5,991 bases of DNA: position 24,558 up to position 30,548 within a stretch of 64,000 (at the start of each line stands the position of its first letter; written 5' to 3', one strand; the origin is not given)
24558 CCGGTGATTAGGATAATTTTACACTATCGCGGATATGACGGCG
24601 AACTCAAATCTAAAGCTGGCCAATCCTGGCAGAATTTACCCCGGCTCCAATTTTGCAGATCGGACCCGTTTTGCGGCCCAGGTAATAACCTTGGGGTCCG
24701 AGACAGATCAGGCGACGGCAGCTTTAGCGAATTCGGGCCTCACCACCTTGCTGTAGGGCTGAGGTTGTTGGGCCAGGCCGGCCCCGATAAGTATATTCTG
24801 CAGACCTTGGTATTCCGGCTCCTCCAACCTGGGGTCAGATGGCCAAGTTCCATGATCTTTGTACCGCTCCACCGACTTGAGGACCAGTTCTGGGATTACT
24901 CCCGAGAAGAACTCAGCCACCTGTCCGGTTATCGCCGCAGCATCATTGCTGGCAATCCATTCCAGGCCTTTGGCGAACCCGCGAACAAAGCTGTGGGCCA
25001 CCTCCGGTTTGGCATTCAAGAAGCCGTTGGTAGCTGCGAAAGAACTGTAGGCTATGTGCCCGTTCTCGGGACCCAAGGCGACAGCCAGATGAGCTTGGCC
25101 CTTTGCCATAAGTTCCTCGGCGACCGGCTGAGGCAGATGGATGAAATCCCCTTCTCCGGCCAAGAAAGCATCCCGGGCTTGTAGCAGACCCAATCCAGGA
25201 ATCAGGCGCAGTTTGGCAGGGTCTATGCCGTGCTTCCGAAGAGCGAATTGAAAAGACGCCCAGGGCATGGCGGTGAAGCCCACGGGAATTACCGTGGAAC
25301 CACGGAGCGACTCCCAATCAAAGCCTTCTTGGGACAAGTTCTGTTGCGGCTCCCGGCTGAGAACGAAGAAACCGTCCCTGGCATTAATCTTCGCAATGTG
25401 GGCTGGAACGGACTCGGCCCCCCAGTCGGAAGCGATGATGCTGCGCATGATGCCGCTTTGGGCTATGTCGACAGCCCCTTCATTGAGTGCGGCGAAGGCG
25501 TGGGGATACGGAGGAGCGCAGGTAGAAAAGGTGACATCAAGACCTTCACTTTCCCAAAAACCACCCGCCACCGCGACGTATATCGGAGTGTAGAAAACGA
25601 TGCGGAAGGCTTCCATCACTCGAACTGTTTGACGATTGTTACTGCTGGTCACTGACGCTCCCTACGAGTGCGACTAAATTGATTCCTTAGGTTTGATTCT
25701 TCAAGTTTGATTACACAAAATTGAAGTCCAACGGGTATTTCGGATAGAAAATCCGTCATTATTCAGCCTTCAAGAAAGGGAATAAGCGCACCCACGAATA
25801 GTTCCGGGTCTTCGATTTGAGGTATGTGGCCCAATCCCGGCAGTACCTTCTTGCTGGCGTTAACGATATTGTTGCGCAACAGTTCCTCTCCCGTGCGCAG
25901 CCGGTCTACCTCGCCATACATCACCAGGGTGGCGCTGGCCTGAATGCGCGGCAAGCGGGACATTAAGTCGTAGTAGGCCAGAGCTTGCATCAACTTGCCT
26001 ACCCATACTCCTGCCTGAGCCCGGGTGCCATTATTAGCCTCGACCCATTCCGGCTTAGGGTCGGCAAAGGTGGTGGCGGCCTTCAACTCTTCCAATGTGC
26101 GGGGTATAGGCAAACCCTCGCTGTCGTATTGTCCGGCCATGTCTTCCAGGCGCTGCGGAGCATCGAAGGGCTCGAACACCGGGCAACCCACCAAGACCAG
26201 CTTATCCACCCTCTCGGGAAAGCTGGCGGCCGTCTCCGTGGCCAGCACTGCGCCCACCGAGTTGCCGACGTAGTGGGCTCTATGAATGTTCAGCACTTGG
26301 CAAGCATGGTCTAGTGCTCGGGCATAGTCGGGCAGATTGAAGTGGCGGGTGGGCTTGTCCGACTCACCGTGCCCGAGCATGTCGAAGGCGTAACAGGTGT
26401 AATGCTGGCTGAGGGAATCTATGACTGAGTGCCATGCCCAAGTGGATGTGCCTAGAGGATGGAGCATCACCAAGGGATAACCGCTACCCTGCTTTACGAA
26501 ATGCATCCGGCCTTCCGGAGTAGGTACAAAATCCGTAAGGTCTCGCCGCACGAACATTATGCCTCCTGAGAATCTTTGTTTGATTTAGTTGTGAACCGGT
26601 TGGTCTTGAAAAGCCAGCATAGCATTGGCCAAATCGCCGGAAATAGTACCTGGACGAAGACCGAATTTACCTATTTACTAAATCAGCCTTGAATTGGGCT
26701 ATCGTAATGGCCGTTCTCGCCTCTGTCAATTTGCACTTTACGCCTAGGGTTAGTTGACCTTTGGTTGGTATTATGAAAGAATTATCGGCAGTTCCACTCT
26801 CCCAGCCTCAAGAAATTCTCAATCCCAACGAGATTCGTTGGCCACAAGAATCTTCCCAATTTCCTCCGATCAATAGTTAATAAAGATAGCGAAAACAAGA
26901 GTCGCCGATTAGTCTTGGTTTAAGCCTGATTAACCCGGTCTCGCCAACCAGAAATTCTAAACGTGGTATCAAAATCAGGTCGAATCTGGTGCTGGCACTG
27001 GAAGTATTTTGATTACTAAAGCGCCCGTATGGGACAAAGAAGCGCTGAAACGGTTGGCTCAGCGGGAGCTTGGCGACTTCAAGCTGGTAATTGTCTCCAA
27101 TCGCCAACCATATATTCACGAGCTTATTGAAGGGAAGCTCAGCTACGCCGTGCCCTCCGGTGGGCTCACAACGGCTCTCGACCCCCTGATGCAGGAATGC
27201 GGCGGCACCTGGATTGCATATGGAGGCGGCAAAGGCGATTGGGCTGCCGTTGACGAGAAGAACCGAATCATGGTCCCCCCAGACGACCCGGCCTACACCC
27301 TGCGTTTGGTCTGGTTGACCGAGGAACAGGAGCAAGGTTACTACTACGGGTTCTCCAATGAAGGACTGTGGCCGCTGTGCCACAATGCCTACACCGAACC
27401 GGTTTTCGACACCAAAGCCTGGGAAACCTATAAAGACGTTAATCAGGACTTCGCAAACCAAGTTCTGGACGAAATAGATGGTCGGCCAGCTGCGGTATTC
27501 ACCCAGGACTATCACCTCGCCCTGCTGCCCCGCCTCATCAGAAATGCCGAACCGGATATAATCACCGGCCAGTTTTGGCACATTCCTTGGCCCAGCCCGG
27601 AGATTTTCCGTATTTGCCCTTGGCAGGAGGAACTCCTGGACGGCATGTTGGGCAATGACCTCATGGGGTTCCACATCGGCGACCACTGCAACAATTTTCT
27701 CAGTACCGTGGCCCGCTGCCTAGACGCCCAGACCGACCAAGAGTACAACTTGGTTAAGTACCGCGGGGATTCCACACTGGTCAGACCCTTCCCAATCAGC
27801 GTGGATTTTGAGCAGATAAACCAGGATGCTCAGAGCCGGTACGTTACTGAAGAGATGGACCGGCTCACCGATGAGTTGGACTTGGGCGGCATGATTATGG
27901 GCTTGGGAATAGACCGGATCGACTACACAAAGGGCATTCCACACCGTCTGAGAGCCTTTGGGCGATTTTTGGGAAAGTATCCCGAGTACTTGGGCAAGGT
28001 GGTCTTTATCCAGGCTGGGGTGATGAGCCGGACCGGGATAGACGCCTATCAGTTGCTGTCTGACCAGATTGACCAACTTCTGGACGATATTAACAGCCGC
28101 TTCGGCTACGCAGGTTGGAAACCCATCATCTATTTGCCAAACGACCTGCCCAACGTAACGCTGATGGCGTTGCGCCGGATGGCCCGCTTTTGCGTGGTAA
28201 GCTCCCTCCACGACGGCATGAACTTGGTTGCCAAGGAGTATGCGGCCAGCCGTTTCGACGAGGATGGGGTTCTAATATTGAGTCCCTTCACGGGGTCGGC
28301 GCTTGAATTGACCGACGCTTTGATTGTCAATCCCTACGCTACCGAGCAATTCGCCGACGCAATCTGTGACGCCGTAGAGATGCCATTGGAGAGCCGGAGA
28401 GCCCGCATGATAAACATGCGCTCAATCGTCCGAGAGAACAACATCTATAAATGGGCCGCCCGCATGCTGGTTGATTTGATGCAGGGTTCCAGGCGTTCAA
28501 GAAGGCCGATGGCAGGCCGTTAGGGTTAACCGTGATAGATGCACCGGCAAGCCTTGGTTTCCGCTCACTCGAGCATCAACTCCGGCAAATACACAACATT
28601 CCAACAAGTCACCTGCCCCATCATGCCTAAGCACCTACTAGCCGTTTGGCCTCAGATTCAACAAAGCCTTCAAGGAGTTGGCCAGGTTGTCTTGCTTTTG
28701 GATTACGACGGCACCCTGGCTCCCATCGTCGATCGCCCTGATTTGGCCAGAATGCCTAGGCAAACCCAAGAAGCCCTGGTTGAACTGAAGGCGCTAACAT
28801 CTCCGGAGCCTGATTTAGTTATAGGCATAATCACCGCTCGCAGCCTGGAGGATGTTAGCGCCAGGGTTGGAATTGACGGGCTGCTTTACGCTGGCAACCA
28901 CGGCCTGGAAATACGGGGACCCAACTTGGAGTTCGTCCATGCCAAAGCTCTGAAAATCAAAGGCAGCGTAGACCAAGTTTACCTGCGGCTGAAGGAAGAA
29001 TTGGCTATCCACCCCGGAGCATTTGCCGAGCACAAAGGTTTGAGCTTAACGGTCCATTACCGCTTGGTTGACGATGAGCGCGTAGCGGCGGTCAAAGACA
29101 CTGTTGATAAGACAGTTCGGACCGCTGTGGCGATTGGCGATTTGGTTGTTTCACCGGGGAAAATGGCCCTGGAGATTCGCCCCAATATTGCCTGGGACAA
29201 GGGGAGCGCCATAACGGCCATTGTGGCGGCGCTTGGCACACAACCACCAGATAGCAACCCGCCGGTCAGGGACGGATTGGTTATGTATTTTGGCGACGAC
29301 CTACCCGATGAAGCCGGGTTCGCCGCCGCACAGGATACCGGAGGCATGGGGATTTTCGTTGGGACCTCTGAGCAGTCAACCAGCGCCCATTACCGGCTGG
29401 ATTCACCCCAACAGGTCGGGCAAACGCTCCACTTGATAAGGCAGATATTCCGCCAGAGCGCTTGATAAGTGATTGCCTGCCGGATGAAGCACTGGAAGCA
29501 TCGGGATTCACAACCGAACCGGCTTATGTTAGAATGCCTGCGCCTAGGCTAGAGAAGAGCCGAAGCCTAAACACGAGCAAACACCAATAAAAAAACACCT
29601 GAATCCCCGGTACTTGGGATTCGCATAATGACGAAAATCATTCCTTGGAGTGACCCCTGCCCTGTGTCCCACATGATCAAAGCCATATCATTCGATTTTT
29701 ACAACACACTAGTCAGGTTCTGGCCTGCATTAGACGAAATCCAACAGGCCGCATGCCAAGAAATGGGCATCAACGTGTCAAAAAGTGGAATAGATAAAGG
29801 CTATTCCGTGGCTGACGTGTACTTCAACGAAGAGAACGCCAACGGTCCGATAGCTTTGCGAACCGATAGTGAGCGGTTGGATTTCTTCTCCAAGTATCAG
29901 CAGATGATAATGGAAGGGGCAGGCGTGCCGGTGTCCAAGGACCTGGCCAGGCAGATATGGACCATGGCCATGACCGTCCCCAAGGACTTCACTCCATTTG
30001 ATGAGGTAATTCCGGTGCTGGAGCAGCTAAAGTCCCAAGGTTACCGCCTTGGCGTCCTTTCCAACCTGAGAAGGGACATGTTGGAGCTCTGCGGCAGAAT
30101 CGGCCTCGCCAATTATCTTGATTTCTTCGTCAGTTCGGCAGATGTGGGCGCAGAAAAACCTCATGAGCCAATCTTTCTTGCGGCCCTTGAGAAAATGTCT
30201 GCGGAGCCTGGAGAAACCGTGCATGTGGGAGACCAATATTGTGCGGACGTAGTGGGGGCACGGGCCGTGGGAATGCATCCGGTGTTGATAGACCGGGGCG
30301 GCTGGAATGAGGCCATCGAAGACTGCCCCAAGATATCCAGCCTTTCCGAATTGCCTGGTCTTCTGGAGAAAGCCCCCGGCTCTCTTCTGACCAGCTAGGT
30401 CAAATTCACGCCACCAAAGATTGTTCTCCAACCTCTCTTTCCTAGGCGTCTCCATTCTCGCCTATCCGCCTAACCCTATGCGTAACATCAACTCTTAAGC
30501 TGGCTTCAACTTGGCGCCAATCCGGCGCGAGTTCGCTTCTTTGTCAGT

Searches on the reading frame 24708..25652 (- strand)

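Call 64: search_protein_families(library=ncbifam, proteins=[window:24708-25652:-], max_evalue=1e-8)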
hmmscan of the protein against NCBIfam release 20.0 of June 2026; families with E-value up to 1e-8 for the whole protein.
window:24708-25652:- (314 aa): 1 family
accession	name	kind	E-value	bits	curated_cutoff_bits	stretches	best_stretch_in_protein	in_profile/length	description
TIGR01728.1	SsuA_fam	subfamily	9.7e-10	38.1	163.5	0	154-247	137-232/290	aliphatic sulfonate ABC transporter substrate-binding protein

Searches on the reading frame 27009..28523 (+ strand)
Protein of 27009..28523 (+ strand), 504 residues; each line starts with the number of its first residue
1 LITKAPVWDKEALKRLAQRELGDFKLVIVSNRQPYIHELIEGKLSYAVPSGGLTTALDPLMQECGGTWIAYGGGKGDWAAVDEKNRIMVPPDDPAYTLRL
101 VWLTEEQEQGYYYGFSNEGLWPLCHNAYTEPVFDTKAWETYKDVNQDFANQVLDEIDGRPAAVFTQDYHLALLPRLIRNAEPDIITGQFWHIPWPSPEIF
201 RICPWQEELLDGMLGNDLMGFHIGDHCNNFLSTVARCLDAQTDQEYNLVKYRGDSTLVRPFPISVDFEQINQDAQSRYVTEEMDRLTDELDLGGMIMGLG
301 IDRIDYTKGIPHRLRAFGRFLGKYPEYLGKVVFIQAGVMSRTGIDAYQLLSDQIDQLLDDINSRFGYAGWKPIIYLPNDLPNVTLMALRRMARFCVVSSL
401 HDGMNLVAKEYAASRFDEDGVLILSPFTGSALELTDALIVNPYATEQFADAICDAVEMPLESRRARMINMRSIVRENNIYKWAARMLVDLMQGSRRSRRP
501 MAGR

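Call 64: search_protein_families(library=ncbifam, proteins=[window:27009-28523:+], max_evalue=1e-8)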
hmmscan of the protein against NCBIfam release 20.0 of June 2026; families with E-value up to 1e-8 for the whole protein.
window:27009-28523:+ (504 aa): 4 families
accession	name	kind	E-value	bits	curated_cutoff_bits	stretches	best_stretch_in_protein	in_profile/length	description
NF011071.0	PRK14501.1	equivalog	8.3e-151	503.7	634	1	25-496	3-467/729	bifunctional alpha,alpha-trehalose-phosphate synthase (UDP-forming)/trehalose-phosphatase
TIGR02400.1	trehalose_OtsA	equivalog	1.4e-133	446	564.85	1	25-491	1-455/456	alpha,alpha-trehalose-phosphate synthase (UDP-forming)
TIGR02398.1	gluc_glyc_Psyn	equivalog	2.9e-87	293.3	569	2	250-490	242-480/487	glucosylglycerol-phosphate synthase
NF007513.0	PRK10117.1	equivalog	3.2e-81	273.6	759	1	25-498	3-459/474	alpha,alpha-trehalose-phosphate synthase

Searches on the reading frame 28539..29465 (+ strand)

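Call 45: search_protein_families(library=pfam, proteins=[window:28539-29465:+], max_evalue=0.0001)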
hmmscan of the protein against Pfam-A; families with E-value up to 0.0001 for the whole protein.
window:28539-29465:+ (308 aa): 1 family
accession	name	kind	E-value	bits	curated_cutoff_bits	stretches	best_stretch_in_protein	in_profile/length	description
PF02358.22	Trehalose_PPase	-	2.3e-40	138.6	27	1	53-290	1-234/235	Trehalose-phosphatase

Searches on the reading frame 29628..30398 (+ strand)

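Call 45: search_protein_families(library=pfam, proteins=[window:29628-30398:+], max_evalue=0.0001)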
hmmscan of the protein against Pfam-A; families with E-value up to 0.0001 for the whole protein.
window:29628-30398:+ (256 aa): 3 families
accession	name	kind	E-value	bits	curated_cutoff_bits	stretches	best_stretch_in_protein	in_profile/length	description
PF00702.32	Hydrolase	-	2.2e-20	74.3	26.4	1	17-215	1-191/191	haloacid dehalogenase-like hydrolase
PF13419.12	HAD_2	-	2e-19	70.8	23.8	1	107-219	65-176/178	Haloacid dehalogenase-like hydrolase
PF13242.12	Hydrolase_like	-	1.5e-10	41.3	22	1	176-225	3-52/75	HAD-hyrolase-like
